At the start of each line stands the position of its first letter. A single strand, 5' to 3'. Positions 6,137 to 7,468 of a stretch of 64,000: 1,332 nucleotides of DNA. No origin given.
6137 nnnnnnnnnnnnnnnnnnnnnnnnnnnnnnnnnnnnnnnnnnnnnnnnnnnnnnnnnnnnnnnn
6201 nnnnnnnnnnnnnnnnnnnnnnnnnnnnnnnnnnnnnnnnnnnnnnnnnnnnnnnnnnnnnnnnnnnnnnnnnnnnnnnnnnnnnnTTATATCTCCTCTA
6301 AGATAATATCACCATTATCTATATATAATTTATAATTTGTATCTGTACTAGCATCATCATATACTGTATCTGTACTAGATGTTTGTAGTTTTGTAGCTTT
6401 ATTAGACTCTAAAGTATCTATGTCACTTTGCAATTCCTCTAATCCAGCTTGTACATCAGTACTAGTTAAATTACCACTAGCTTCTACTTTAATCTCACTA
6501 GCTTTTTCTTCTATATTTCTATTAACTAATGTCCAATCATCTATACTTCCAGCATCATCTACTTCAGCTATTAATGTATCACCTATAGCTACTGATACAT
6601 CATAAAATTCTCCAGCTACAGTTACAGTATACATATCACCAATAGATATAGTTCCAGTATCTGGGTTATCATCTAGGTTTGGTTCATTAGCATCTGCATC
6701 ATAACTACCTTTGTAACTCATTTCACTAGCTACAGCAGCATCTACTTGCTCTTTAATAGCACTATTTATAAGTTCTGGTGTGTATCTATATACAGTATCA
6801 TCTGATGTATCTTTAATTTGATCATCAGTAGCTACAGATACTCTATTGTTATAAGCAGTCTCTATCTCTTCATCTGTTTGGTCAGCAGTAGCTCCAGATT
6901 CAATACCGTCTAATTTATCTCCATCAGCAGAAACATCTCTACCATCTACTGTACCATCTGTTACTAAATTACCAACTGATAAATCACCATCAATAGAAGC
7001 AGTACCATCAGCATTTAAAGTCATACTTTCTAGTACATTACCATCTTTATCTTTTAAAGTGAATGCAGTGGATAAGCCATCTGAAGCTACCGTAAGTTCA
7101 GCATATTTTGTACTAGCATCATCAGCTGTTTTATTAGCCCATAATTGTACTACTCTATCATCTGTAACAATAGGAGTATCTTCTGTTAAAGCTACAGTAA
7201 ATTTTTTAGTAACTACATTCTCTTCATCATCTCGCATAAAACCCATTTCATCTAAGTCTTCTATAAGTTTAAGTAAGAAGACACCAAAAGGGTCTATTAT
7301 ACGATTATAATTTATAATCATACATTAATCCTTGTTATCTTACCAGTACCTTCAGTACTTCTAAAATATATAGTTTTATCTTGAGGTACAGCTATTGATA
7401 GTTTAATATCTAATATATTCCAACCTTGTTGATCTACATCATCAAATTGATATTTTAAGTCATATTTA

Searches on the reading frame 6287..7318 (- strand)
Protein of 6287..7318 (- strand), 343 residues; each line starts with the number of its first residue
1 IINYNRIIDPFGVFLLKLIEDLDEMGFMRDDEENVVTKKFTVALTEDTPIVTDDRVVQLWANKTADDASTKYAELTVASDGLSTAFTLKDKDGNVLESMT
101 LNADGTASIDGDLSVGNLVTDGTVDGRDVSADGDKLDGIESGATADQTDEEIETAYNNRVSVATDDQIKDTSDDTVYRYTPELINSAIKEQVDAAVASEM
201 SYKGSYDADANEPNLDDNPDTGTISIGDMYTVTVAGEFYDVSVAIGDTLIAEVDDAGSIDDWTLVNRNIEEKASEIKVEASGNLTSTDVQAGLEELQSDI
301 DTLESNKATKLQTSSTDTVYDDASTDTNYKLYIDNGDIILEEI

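Call 14: search_protein_families(library=phrogs, proteins=[window:6287-7318:-], max_evalue=0.001)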
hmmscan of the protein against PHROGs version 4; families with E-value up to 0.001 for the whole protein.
window:6287-7318:- (343 aa): 1 family
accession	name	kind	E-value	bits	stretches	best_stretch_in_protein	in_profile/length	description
phrog_32829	-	tail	5.2e-13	48.9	1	101-155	450-504/840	tail fiber protein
